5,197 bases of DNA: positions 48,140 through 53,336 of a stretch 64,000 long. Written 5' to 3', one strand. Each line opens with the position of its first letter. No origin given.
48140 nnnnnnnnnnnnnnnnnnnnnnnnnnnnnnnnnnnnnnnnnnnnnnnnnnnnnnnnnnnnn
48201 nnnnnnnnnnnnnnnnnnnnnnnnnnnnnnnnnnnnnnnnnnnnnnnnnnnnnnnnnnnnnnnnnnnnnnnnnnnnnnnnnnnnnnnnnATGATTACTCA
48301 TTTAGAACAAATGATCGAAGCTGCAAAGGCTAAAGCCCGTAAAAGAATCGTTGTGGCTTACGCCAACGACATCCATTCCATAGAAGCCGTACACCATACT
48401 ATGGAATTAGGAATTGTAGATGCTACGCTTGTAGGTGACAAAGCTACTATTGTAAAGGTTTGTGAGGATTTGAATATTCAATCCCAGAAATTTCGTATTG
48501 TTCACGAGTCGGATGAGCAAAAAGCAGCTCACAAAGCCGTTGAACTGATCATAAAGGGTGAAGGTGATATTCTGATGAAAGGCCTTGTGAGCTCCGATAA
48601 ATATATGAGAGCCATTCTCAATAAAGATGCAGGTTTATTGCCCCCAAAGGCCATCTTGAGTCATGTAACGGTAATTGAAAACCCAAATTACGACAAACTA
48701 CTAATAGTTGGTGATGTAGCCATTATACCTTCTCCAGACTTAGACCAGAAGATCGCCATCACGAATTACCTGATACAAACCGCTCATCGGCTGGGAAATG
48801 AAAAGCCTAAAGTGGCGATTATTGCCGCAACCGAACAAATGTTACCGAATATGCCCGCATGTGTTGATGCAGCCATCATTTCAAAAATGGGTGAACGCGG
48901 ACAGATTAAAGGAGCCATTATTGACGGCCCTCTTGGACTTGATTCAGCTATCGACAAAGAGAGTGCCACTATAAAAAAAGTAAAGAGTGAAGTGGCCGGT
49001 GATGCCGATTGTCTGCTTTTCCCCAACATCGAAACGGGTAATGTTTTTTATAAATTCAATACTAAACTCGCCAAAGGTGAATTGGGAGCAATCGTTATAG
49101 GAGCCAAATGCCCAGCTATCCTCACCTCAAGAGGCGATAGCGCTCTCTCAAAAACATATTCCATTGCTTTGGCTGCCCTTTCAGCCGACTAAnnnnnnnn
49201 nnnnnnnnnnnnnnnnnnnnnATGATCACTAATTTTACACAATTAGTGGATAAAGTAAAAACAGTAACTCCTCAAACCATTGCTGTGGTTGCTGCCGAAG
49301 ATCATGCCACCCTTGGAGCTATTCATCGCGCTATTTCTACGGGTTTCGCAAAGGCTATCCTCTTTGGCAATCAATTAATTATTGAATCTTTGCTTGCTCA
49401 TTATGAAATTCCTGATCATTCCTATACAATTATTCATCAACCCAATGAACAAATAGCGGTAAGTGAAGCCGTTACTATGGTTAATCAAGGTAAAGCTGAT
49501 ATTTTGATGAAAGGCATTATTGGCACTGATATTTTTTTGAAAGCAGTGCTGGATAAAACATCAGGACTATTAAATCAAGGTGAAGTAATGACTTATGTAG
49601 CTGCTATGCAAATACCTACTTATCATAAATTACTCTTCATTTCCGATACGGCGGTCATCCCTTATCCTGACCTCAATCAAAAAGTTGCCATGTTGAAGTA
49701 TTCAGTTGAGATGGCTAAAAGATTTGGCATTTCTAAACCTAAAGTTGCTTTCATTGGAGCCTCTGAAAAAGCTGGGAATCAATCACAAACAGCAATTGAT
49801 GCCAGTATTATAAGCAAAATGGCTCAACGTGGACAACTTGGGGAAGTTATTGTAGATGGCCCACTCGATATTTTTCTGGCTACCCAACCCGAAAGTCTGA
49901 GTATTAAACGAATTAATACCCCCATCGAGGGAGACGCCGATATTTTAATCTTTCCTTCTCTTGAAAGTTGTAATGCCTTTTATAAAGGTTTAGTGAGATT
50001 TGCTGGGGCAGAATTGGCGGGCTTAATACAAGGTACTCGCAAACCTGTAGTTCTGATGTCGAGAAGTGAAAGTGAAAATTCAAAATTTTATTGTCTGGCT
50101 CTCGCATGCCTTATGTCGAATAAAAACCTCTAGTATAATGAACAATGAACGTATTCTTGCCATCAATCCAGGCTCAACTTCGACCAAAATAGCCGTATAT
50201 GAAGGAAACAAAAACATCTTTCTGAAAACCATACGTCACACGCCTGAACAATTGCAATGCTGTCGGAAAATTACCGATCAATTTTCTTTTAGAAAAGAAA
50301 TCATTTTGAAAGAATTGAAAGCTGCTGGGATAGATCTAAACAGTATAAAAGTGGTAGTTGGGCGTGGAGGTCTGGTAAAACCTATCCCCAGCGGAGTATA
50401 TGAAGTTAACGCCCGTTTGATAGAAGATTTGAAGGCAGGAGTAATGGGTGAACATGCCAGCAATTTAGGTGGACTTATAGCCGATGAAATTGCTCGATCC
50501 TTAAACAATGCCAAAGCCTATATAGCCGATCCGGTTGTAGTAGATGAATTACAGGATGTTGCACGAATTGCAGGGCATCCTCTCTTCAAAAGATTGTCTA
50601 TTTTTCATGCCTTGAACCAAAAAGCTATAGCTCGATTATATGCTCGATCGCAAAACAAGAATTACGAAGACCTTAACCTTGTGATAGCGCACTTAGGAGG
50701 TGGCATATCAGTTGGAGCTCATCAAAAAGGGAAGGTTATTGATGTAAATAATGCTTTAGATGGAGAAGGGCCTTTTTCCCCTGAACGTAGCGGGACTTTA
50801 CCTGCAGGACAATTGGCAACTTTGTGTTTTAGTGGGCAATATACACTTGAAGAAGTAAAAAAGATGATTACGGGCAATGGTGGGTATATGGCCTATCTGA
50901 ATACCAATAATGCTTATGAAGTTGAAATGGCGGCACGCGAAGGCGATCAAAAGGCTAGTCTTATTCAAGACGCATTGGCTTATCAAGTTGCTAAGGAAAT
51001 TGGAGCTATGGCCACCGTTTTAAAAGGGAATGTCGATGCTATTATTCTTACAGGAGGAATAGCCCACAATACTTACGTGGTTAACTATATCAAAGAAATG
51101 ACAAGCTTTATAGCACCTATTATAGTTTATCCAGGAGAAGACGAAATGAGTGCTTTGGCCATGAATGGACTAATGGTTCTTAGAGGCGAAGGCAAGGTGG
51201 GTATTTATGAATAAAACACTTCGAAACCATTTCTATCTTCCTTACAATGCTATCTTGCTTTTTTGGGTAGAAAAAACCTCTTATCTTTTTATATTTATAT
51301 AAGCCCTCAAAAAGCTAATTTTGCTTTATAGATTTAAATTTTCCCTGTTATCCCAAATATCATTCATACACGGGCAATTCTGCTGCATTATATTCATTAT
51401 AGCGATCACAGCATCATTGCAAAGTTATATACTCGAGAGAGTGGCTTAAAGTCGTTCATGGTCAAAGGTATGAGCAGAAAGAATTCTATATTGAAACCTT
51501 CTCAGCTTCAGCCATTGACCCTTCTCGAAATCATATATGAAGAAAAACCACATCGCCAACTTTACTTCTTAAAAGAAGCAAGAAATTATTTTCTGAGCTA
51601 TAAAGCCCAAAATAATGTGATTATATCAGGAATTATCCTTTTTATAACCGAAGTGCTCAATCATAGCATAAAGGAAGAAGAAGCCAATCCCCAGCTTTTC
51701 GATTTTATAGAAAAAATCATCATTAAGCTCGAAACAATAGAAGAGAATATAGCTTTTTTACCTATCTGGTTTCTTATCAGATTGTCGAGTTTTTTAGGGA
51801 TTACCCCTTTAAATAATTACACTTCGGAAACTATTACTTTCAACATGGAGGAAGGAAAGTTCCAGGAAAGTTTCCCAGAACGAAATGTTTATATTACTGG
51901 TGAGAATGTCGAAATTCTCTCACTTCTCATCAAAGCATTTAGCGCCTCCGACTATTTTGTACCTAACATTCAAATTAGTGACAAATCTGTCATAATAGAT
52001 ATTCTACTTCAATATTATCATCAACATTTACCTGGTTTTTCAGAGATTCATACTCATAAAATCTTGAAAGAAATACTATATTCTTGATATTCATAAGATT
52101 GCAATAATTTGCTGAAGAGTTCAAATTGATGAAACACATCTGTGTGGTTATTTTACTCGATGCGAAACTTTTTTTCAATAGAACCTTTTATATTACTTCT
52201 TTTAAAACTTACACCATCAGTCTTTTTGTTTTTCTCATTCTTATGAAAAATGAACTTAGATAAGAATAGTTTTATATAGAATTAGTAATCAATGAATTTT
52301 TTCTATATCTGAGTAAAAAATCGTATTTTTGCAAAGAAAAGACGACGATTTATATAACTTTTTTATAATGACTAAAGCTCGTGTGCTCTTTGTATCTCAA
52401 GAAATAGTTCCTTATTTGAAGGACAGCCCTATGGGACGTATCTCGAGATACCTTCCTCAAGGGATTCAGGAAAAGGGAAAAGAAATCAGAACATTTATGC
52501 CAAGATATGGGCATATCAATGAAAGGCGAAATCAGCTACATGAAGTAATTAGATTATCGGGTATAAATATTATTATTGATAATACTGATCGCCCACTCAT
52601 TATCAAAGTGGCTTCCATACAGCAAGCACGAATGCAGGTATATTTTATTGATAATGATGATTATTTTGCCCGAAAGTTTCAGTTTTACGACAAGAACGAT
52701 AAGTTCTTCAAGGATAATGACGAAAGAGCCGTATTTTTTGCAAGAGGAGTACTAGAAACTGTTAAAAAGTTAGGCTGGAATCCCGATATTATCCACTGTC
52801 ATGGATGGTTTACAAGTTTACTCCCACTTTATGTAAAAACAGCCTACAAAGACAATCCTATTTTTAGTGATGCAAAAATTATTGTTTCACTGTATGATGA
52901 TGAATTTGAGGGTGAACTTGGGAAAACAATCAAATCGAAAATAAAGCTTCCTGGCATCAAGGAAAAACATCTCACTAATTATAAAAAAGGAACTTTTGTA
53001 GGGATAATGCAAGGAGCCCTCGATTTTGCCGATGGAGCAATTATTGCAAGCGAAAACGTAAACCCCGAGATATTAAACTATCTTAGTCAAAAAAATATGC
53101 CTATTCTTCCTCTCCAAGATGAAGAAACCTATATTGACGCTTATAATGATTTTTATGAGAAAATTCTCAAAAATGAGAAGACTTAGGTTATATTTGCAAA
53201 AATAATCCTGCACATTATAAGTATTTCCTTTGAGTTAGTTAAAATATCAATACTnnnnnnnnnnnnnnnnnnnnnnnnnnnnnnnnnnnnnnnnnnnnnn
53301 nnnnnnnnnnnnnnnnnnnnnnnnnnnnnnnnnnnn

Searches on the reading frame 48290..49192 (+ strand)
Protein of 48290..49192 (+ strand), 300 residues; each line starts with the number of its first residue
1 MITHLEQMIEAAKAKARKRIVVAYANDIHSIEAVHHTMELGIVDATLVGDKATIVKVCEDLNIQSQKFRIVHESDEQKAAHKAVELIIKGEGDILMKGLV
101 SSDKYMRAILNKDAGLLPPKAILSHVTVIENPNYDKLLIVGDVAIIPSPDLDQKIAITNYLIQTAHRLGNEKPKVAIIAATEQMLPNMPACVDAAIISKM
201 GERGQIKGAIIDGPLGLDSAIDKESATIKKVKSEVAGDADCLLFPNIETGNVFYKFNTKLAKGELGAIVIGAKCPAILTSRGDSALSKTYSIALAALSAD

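Call 4: search_protein_families(library=pfam, proteins=[window:48290-49192:+])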
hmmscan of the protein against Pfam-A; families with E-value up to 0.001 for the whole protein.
window:48290-49192:+ (300 aa): 1 family
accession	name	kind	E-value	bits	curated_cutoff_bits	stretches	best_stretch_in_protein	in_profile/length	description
PF01515.24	PTA_PTB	-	3.4e-48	165.1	24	2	78-296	103-319/319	Phosphate acetyl/butaryl transferase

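Call 39: find_related_loci(query=window:48290-49192:+, collection=genome_contigs, flank=3000)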
Query window:48290-49192:+ (300 aa) in genome_contigs; peptide patterns used: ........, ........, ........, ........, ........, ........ (x = any residue, [..] = any of these).
251 stretches matched a pattern; 162 encode a relative of the query (tblastn E <= 1e-3); the best 80 are kept; 80 distinct loci.
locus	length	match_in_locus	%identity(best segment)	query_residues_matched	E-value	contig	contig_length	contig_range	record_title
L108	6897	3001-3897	84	1-299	1e-169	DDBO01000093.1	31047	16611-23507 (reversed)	MAG TPA_asm: Bacteroidales bacterium UBA2030 UBA2030_contig_435, whole genome shotgun sequence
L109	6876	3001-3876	84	1-292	5e-166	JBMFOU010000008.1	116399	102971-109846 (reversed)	MAG: Bacteroidales bacterium isolate KM4338-45 NODE_83_length_116399_cov_7.368923, whole genome shotgun sequence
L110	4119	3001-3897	75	1-299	3e-152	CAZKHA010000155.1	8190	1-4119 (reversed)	MAG TPA_asm: uncultured Bacteroidales bacterium isolate SRP272421_co2_817 genome assembly, contig: NODE_33880_length_819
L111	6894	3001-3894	75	2-299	4e-149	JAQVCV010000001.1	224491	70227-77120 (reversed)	MAG: Bacteroidales bacterium isolate STD2_97 NODE_83_length_224491_cov_4.951173_Sandtown_D2, whole genome shotgun sequen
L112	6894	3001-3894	76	2-299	1e-148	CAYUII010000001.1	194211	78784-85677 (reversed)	MAG TPA_asm: uncultured Bacteroidales bacterium isolate binchicken_co104_28 genome assembly, contig: NODE_55_length_1942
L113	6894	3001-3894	75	2-299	2e-148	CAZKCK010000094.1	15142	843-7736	MAG TPA_asm: uncultured Bacteroidales bacterium isolate SRP272421_co2_161 genome assembly, contig: NODE_12639_length_151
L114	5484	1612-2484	76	2-292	1e-147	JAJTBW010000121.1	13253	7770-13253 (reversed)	MAG: Sphingobacteriia bacterium isolate MS_R2_22 NODE_1006_length_13253_cov_5.794439, whole genome shotgun sequence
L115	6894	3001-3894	71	2-299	2e-145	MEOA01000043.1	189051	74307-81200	MAG: Bacteroidetes bacterium GWE2_42_24 gwe2_scaffold_44, whole genome shotgun sequence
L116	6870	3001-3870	72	2-291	3e-142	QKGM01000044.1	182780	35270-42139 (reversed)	MAG: Bacteroidetes bacterium isolate SZUA-528 scaffold_65, whole genome shotgun sequence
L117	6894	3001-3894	71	2-299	2e-140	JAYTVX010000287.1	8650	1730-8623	MAG: Bacteroidales bacterium isolate GFS_5746 GFS_5746_286, whole genome shotgun sequence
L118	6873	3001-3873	71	2-292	1e-136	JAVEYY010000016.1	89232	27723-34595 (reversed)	MAG: Tenuifilaceae bacterium isolate BF4_52 NODE_687_length_89232_cov_29.023882_Biofilm4, whole genome shotgun sequence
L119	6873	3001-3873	70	2-292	5e-136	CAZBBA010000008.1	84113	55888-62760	MAG TPA_asm: uncultured Rikenellaceae bacterium isolate binchicken_co168_294 genome assembly, contig: NODE_374_length_84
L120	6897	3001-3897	69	2-299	2e-135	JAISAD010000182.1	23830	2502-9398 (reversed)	MAG: Bacteroidales bacterium isolate Gx481_bin123 k119_902209, whole genome shotgun sequence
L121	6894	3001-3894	69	2-299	5e-135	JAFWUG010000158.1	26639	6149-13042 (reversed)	MAG: Bacteroidales bacterium isolate RGIG6076 Sheep_Omasum.Co__c2890388, whole genome shotgun sequence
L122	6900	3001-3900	92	1-300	0e+0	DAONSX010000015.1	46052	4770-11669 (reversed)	MAG TPA_asm: Bacteroidales bacterium isolate AMR_MDS_4267 NODE_859_length_46052_cov_127.235015, whole genome shotgun seq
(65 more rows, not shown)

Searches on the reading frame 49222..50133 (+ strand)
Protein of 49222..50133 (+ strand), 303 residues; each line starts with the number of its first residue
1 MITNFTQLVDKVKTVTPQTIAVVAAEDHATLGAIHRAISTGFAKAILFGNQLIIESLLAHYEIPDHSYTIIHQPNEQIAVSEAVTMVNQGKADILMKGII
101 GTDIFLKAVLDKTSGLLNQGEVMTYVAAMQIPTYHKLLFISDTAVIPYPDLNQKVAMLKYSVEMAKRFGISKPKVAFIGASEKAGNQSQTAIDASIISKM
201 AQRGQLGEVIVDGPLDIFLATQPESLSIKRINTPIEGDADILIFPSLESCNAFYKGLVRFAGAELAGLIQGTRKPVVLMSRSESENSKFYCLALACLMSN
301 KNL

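Call 4: search_protein_families(library=pfam, proteins=[window:49222-50133:+])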
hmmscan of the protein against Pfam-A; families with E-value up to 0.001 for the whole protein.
window:49222-50133:+ (303 aa): 1 family
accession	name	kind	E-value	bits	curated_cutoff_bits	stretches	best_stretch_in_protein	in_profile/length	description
PF01515.24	PTA_PTB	-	4.9e-40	138.3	24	1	79-295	104-318/319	Phosphate acetyl/butaryl transferase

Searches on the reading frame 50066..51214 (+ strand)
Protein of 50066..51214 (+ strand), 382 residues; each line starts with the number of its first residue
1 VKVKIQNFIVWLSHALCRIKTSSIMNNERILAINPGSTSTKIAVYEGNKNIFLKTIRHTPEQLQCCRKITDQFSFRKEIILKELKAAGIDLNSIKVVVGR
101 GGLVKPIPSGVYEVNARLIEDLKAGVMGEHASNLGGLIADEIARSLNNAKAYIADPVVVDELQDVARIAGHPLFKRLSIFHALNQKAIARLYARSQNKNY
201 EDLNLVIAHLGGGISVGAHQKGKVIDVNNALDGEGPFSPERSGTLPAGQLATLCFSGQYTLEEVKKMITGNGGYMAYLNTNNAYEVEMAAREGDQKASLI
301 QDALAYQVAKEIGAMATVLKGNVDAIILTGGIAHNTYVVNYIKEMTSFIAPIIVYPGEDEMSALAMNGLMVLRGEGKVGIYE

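Call 4: search_protein_families(library=pfam, proteins=[window:50066-51214:+])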
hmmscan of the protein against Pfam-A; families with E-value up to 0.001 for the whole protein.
window:50066-51214:+ (382 aa): 3 families
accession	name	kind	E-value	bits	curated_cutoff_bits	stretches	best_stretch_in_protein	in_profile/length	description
PF00871.23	Acetate_kinase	-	2.3e-19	69.7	22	1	180-339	177-339/392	Acetokinase family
PF01869.26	BcrAD_BadFG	-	5.7e-08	33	31.5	1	288-345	186-243/271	BadF/BadG/BcrA/BcrD ATPase family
PF00480.26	ROK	-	3.6e-05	23.9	22.9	1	205-347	125-259/294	ROK family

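Call 25: search_protein_families(library=ncbifam, proteins=[window:50066-51214:+], max_evalue=0.00001)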
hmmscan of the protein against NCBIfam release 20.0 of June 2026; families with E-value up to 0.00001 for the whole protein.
window:50066-51214:+ (382 aa): 8 families
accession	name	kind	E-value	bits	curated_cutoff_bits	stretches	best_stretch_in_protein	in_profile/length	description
TIGR02707.1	butyr_kinase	equivalog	9.7e-160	531.3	289.1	1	29-377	1-348/351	butyrate kinase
NF002834.0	PRK03011.1-5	subfamily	3.3e-152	506.7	222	1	28-381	3-355/357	butyrate kinase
TIGR00016.1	ackA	subfamily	3.7e-22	78.6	293.4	1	180-340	184-346/405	acetate/propionate family kinase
NF009045.0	PRK12379.1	equivalog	4.2e-19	68.6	580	1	180-340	174-335/402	propionate kinase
NF009099.0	PRK12440.1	equivalog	5.9e-15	55.1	693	1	180-338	178-336/397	acetate/propionate family kinase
NF005462.0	PRK07058.1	equivalog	1.3e-13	50.8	486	1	180-335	179-331/396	acetate/propionate family kinase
NF009063.0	PRK12397.1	equivalog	2.2e-12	46.3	659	1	179-336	177-335/404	acetate/propionate family kinase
NF005520.0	PRK07157.1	equivalog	1e-10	41.3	561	1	180-339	178-337/400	acetate kinase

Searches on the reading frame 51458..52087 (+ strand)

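Call 4: search_protein_families(library=pfam, proteins=[window:51458-52087:+])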
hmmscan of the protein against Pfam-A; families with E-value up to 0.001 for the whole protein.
window:51458-52087:+ (209 aa): 2 families
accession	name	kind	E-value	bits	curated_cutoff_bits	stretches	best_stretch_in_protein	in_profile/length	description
PF02565.21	RecO_C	-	2.2e-10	40.9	22.1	1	58-192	8-150/157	Recombination protein O C terminal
PF11967.14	RecO_N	-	0.00051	20.5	27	0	1-41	36-74/80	Recombination protein O N terminal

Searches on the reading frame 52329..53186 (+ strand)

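Call 4: search_protein_families(library=pfam, proteins=[window:52329-53186:+])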
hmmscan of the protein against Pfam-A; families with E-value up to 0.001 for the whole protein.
window:52329-53186:+ (285 aa): 1 family
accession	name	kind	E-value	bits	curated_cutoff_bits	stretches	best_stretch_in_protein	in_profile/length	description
PF08323.17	Glyco_transf_5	-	4.4e-52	177.6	22.7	1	18-250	1-226/239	Starch synthase catalytic domain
